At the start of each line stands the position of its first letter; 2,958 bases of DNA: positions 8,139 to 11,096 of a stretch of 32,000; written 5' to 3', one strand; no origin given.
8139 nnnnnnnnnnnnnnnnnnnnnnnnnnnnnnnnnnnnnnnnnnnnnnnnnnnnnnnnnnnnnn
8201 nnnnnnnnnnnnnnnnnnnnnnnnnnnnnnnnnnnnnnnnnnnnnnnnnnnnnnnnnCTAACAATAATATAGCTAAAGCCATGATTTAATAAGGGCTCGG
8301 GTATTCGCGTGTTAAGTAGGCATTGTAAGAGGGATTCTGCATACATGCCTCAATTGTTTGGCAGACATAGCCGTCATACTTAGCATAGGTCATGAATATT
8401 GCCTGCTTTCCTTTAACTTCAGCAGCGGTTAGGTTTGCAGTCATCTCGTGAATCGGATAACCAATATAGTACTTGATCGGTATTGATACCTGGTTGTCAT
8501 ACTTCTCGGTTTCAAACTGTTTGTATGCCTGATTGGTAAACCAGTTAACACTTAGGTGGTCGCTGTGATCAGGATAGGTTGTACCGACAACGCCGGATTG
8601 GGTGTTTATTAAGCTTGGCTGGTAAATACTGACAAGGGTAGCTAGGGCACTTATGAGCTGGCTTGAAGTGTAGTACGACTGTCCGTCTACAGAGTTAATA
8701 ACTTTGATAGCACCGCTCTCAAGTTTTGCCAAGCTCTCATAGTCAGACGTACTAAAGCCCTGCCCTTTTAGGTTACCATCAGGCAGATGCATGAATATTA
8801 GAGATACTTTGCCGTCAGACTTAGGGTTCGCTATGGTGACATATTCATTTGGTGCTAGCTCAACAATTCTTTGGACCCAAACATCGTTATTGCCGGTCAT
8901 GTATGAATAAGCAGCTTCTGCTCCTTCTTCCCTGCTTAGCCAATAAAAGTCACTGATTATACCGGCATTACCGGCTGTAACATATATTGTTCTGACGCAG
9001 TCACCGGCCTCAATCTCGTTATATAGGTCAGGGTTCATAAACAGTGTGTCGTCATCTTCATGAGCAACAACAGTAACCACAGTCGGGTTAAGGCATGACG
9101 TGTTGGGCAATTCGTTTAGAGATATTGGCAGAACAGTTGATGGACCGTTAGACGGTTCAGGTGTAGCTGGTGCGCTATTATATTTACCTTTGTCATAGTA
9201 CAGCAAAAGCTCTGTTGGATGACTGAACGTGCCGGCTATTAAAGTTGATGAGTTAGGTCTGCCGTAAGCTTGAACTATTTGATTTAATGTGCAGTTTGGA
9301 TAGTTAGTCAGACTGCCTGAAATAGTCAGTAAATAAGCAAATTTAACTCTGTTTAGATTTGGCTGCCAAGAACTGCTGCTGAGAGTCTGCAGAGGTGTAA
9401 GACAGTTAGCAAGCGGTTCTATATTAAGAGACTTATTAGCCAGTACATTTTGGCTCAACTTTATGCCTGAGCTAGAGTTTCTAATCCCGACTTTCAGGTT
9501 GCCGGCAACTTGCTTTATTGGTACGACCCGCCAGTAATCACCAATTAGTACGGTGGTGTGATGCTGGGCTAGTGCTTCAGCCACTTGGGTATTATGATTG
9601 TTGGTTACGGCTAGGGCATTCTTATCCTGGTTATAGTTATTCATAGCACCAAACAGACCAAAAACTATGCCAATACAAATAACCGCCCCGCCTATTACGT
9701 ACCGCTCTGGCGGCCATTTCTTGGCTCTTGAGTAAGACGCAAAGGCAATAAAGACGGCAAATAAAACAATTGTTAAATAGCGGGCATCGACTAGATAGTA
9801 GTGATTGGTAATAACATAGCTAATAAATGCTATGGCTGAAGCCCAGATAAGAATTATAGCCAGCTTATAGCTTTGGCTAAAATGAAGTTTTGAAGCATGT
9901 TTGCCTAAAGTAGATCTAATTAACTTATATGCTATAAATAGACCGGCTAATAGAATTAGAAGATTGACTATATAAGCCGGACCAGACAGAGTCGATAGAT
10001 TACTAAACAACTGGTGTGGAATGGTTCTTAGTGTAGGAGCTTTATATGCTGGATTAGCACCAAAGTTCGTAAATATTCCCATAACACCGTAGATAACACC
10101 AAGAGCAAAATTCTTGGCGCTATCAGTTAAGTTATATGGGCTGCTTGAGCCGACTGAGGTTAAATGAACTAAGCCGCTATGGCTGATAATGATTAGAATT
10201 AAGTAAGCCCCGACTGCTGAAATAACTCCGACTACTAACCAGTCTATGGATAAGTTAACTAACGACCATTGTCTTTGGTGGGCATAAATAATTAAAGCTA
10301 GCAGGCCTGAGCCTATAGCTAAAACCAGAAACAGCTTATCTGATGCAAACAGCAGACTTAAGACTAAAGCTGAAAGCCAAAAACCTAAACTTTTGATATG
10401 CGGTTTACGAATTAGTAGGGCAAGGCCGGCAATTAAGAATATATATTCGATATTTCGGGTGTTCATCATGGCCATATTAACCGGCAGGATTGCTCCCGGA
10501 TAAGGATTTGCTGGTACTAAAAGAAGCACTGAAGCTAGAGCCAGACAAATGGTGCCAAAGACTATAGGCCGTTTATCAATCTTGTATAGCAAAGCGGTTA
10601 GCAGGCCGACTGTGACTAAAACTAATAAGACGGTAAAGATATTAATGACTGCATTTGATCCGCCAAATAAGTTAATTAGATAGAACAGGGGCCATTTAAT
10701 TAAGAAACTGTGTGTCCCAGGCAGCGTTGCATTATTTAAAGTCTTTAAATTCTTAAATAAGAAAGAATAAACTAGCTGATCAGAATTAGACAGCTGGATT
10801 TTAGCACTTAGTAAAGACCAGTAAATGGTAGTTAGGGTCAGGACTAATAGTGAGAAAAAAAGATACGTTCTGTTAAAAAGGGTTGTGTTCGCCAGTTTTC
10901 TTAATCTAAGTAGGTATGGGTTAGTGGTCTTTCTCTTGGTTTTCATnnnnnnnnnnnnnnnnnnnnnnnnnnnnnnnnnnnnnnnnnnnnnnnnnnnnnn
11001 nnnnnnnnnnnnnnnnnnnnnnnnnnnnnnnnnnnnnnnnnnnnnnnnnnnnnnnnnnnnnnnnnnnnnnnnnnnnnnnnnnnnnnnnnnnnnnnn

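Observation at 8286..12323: Coupled GT2 - GtrA - giant membrane protein::PIG-L deacetylase operon: candidate lipid-linked amino-sugar surface-modification system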

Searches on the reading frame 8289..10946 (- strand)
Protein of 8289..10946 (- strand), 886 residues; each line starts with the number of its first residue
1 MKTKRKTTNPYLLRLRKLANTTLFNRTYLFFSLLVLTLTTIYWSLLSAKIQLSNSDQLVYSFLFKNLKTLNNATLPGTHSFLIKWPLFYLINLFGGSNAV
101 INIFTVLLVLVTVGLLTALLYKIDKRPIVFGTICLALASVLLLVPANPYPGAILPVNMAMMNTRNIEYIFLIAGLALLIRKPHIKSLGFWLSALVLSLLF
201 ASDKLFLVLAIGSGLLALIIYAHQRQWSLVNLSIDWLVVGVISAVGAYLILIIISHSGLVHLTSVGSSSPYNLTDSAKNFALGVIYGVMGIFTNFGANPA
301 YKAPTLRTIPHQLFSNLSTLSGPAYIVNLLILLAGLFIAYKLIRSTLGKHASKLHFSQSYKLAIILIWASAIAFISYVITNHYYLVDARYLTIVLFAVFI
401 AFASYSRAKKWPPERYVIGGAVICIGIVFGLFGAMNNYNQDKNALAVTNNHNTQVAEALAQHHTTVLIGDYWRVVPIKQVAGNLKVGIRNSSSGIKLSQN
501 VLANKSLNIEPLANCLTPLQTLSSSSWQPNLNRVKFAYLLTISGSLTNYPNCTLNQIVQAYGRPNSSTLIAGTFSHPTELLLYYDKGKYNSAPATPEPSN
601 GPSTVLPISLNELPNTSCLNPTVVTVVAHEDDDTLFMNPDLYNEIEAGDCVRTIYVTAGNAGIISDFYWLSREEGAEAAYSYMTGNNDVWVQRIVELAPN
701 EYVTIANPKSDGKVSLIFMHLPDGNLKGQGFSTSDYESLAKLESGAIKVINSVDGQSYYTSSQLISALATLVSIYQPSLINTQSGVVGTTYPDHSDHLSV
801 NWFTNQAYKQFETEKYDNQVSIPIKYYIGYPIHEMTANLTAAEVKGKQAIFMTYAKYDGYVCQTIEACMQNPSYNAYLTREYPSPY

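Call 3: search_protein_families(library=pfam, proteins=[window:8289-10946:-], max_evalue=0.1)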
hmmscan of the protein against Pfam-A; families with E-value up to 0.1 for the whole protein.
window:8289-10946:- (886 aa): 1 family
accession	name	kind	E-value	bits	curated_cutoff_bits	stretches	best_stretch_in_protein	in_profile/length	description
PF02585.22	PIG-L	-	1.8e-10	41.9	28.2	1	625-807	2-128/129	GlcNAc-PI de-N-acetylase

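Call 4: search_protein_families(library=ncbifam, proteins=[window:8289-10946:-], max_evalue=0.1)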
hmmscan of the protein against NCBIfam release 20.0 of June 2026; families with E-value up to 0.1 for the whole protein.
window:8289-10946:- (886 aa): 0 families

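Call 6: find_homologous_proteins(query=window:8289-10946:-, max_evalue=0.001)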
Query window:8289-10946:- (886 aa): 594 proteins with E <= 0.001 among 8000 candidates; the best 120 are listed.
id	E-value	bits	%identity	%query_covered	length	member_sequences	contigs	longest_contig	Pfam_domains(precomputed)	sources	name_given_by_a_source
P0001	0.0e+0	1976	100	100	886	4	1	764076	PF02585.23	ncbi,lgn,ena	-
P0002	0.0e+0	1255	62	100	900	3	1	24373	PF02585.23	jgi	jgi:LmbE family N-acetylglucosaminyl deacetylase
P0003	0.0e+0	1233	60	100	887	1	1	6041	PF02585.23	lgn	-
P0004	0.0e+0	1209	59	98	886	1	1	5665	PF02585.23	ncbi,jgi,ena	jgi:LmbE family N-acetylglucosaminyl deacetylase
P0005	0.0e+0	1123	58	100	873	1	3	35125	PF02585.23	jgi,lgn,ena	-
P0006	0.0e+0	1102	57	100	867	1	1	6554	PF02585.23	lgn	-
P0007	0.0e+0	1073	55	100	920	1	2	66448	PF02585.23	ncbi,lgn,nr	ncbi:MAG TPA: PIG-L family deacetylase [Candidatus Binatia bacterium]|nr:PIG-L family deacetylase [C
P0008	0.0e+0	1054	47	95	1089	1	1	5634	PF02585.23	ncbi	-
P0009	0.0e+0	1034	54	100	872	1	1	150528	PF02585.23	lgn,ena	-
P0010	0.0e+0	1028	53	100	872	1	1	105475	PF02585.23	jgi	jgi:LmbE family N-acetylglucosaminyl deacetylase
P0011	0.0e+0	1026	54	100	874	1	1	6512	PF02585.23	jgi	jgi:LmbE family N-acetylglucosaminyl deacetylase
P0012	0.0e+0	1025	54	99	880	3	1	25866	PF02585.23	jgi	jgi:hypothetical protein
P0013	0.0e+0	1013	53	100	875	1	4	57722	PF02585.23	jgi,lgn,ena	jgi:LmbE family N-acetylglucosaminyl deacetylase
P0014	4.7e-295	999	52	100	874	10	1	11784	PF02585.23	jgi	-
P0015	2.4e-294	997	52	98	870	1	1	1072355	PF02585.23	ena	-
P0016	5.6e-294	995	52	99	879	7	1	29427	PF02585.23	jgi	jgi:LmbE family N-acetylglucosaminyl deacetylase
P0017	7.8e-293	992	52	99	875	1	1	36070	PF02585.23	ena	-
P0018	8.5e-293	991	51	99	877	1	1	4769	PF02585.23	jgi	jgi:LmbE family N-acetylglucosaminyl deacetylase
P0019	1.1e-292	991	52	98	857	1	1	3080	PF02585.23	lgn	-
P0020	1.9e-292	990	51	99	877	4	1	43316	PF02585.23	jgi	jgi:LmbE family N-acetylglucosaminyl deacetylase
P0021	7.9e-292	988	51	99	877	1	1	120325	PF02585.23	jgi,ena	-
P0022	2.6e-291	987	50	100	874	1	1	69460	PF02585.23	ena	-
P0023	6.8e-291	985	51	98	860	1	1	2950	PF02585.23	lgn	-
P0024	2.3e-289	980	51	98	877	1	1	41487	PF02585.23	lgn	-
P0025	4.4e-289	979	51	99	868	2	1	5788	PF02585.23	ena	-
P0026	8.1e-289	978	50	100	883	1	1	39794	PF02585.23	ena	-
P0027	7.8e-288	975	50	99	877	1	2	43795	PF02585.23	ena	-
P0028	8.4e-288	975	50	99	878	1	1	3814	PF02585.23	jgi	jgi:LmbE family N-acetylglucosaminyl deacetylase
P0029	3.9e-286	969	51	99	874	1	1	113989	PF02585.23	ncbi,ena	-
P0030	4.2e-286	969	51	98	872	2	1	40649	PF02585.23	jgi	jgi:LmbE family N-acetylglucosaminyl deacetylase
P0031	6.3e-286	969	52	99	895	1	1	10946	PF02585.23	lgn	-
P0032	4.4e-285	966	50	98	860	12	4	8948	PF02585.23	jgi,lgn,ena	-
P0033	4.4e-285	966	51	98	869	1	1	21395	PF02585.23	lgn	-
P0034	1.1e-284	965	53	97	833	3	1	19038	PF02585.23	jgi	-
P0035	1.3e-284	964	50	100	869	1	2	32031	PF02585.23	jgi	jgi:LmbE family N-acetylglucosaminyl deacetylase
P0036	3.0e-284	963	49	99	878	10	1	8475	PF02585.23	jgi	jgi:LmbE family N-acetylglucosaminyl deacetylase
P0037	4.2e-283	959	53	98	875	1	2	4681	PF02585.23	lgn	-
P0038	6.9e-283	959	50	98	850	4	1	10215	PF02585.23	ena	-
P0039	9.0e-283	958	51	100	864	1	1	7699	PF02585.23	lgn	-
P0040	7.4e-280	949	49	98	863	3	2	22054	PF02585.23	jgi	jgi:LmbE family N-acetylglucosaminyl deacetylase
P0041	1.8e-279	947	51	98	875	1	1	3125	PF02585.23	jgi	jgi:hypothetical protein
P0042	4.6e-279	946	51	99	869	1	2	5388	PF02585.23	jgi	jgi:LmbE family N-acetylglucosaminyl deacetylase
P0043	6.9e-279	945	48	100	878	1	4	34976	PF02585.23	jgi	jgi:LmbE family N-acetylglucosaminyl deacetylase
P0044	3.8e-278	943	51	97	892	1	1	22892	PF02585.23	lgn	-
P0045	4.0e-278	943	49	100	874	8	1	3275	PF02585.23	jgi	jgi:LmbE family N-acetylglucosaminyl deacetylase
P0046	5.5e-278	942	51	98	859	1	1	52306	PF02585.23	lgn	-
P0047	5.1e-276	936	50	98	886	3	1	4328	PF02585.23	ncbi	-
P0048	1.5e-275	934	50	98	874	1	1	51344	PF02585.23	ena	-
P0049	5.4e-275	933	50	97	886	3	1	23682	PF02585.23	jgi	-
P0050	1.3e-274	931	49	99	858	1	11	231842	PF02585.23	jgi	jgi:LmbE family N-acetylglucosaminyl deacetylase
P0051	3.5e-274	930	50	95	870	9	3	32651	PF02585.23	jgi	-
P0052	9.8e-274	928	50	98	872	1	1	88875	PF02585.23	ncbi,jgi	-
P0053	1.6e-273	928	50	98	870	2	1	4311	PF02585.23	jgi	jgi:LmbE family N-acetylglucosaminyl deacetylase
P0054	1.7e-273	928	49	99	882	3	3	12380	PF02585.23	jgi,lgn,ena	-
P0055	3.3e-273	927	48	98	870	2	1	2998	PF02585.23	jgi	jgi:LmbE family N-acetylglucosaminyl deacetylase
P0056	3.9e-272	923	50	98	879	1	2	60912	PF02585.23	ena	-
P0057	8.6e-272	922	48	100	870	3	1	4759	PF02585.23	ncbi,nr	ncbi:MAG TPA: PIG-L family deacetylase [Candidatus Binatia bacterium]|nr:PIG-L family deacetylase [C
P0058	1.2e-271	922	50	95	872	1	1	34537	PF02585.23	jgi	jgi:LmbE family N-acetylglucosaminyl deacetylase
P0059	1.2e-271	921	50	95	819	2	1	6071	PF02585.23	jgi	jgi:LmbE family N-acetylglucosaminyl deacetylase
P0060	1.5e-271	921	49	99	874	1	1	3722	PF02585.23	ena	-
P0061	5.5e-271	919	49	100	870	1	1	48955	PF02585.23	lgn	-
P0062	2.4e-270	917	50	98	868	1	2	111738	PF02585.23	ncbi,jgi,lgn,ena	-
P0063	1.1e-269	915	48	98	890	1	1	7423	PF02585.23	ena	-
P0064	2.0e-269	914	48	100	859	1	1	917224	PF02585.23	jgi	jgi:LmbE family N-acetylglucosaminyl deacetylase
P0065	2.5e-269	914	49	100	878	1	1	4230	PF02585.23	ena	-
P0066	2.2e-267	907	48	97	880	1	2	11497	PF02585.23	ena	-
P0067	3.1e-267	907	52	94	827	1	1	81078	PF02585.23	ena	-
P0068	3.3e-267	907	49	100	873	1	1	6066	PF02585.23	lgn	-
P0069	1.1e-266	905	49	99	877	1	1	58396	PF02585.23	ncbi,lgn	-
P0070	4.3e-266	903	48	100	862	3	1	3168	PF02585.23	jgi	-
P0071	1.3e-265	902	49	98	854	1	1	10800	PF02585.23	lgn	-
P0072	3.6e-265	900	49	98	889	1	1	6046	PF02585.23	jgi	-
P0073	3.9e-265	900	48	99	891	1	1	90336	PF02585.23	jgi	jgi:LmbE family N-acetylglucosaminyl deacetylase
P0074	4.0e-265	900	49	100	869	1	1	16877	PF02585.23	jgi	jgi:hypothetical protein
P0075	4.6e-265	900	48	98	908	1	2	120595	PF02585.23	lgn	-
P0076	1.3e-264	898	49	100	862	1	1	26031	PF02585.23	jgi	jgi:LmbE family N-acetylglucosaminyl deacetylase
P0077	2.9e-264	897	48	100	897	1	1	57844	PF02585.23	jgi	jgi:LmbE family N-acetylglucosaminyl deacetylase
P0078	4.0e-264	897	49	98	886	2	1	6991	PF02585.23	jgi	-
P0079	1.7e-263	895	48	100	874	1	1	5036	PF02585.23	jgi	jgi:LmbE family N-acetylglucosaminyl deacetylase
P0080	3.5e-263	893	46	99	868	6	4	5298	PF02585.23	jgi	jgi:LmbE family N-acetylglucosaminyl deacetylase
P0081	5.8e-263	893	47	100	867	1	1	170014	PF02585.23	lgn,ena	-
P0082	1.1e-262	892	48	97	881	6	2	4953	PF02585.23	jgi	jgi:LmbE family N-acetylglucosaminyl deacetylase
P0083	1.3e-262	892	47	100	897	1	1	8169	PF02585.23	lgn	-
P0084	1.9e-262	891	47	99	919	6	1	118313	PF02585.23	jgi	jgi:LmbE family N-acetylglucosaminyl deacetylase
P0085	2.0e-262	891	49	98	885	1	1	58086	PF02585.23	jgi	-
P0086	3.7e-262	890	47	98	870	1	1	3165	PF02585.23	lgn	-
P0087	1.6e-261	888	48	100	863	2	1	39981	PF02585.23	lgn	-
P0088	7.7e-261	886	48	99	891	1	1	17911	PF02585.23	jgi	jgi:LmbE family N-acetylglucosaminyl deacetylase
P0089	2.4e-260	884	48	98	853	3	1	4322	PF02585.23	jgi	jgi:LmbE family N-acetylglucosaminyl deacetylase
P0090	3.1e-260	884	46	98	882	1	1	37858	PF02585.23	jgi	jgi:LmbE family N-acetylglucosaminyl deacetylase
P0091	3.4e-260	884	48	95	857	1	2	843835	PF02585.23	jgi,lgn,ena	-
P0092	6.3e-260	883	47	99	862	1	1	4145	PF02585.23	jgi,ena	-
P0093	8.0e-260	882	48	98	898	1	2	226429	PF02585.23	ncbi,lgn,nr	ncbi:MAG TPA: PIG-L family deacetylase [Patescibacteria group bacterium]|nr:PIG-L family deacetylase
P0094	1.5e-259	882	47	99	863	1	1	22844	PF02585.23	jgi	jgi:LmbE family N-acetylglucosaminyl deacetylase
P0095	2.0e-259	881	47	98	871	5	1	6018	PF02585.23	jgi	jgi:LmbE family N-acetylglucosaminyl deacetylase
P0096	2.1e-259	881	49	97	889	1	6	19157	PF02585.23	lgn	-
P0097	2.7e-259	881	48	98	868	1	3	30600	PF02585.23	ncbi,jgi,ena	-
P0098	3.2e-259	880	54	87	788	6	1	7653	PF02585.23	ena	-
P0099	3.4e-259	880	47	99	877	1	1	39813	PF02585.23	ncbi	-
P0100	7.1e-259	879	47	100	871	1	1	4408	PF02585.23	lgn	-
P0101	7.5e-259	879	48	100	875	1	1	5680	PF02585.23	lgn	-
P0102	1.8e-258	878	47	98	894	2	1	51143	PF02585.23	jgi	-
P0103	3.9e-258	877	47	98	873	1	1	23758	PF02585.23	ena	-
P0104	5.0e-258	876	46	98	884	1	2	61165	PF02585.23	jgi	jgi:LmbE family N-acetylglucosaminyl deacetylase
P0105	1.1e-257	875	46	100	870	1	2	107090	PF02585.23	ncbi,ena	-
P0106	2.1e-257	874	48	97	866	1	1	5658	PF02585.23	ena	-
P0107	4.2e-257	873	47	99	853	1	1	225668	PF02585.23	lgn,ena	-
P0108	1.4e-256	872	48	100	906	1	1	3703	PF02585.23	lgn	-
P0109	1.0e-255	869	46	99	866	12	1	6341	PF02585.23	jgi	jgi:LmbE family N-acetylglucosaminyl deacetylase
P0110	1.4e-255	868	47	100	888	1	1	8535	PF02585.23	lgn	-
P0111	5.7e-255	866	47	98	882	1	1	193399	PF02585.23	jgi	jgi:LmbE family N-acetylglucosaminyl deacetylase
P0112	6.4e-255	866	48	99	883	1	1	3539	PF02585.23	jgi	jgi:LmbE family N-acetylglucosaminyl deacetylase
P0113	1.1e-254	865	55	83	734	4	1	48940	PF02585.23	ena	-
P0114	2.0e-254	865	47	100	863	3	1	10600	PF02585.23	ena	-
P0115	2.3e-254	864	47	98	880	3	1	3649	PF02585.23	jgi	jgi:LmbE family N-acetylglucosaminyl deacetylase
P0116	2.8e-254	864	48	100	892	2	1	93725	PF02585.23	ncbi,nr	ncbi:MAG TPA: PIG-L family deacetylase [Candidatus Saccharimonadales bacterium]|nr:PIG-L family deac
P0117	3.7e-254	864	48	98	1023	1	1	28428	PF02585.23,PF04138.21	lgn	-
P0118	3.7e-254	864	46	98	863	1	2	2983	PF02585.23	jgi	jgi:LmbE family N-acetylglucosaminyl deacetylase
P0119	4.7e-254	863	47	97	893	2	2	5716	PF02585.23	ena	-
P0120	9.3e-254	862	47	100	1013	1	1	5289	PF02585.23,PF04138.21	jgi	jgi:LmbE family N-acetylglucosaminyl deacetylase/putative flippase GtrA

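Call 7: search_solved_structures(query=window:8289-10946:-, max_evalue=1, show_alignments=3)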
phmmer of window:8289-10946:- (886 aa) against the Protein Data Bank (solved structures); distinct sequences matched with E-value up to 1: 0.

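Call 12: search_solved_structures(query=A1, max_evalue=10, show_alignments=3)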
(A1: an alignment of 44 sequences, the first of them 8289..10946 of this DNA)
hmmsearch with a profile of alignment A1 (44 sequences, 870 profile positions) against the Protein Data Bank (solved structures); distinct sequences matched with E-value up to 10: 0.

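Call 13: search_protein_families(library=pfam, alignment_id=A1, max_evalue=1)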
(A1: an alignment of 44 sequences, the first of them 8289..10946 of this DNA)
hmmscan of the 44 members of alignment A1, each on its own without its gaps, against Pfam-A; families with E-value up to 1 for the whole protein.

A. member 1, window:8289-10946:- (886 aa): 1 family
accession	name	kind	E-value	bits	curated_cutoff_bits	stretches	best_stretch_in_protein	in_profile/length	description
PF02585.22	PIG-L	-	1.8e-10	41.9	28.2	1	625-807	2-128/129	GlcNAc-PI de-N-acetylase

B. families by the number of members that match (of 44 scanned): 24 families
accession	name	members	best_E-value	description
PF02585.22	PIG-L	44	7.1e-15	GlcNAc-PI de-N-acetylase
PF13567.11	DUF4131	2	0.047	Domain of unknown function (DUF4131)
PF17431.7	YpmT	2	0.071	Uncharacterized YmpT-like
PF06703.16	SPC25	2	0.1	Microsomal signal peptidase 25 kDa subunit (SPC25)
PF01010.25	Proton_antipo_C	1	0.00043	NADH-dehyrogenase subunit F, TMs, (complex I) C-terminus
PF07382.16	HC2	1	0.0056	Histone H1-like nucleoprotein HC2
PF13572.11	DUF4134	1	0.018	Domain of unknown function (DUF4134)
PF09858.14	DUF2085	1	0.04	Predicted membrane protein (DUF2085)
PF11695.14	DUF3291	1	0.057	Domain of unknown function (DUF3291)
PF13608.11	Potyvirid-P3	1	0.078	Protein P3 of Potyviral polyprotein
PF14647.11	FAM91_N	1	0.078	FAM91 N-terminus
PF10724.14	DUF2516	1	0.092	Protein of unknown function (DUF2516)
PF18578.6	Raf1_N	1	0.097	Rubisco accumulation factor 1 alpha helical domain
PF04588.18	HIG_1_N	1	0.1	Hypoxia induced protein conserved region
PF05751.16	FixH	1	0.13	FixH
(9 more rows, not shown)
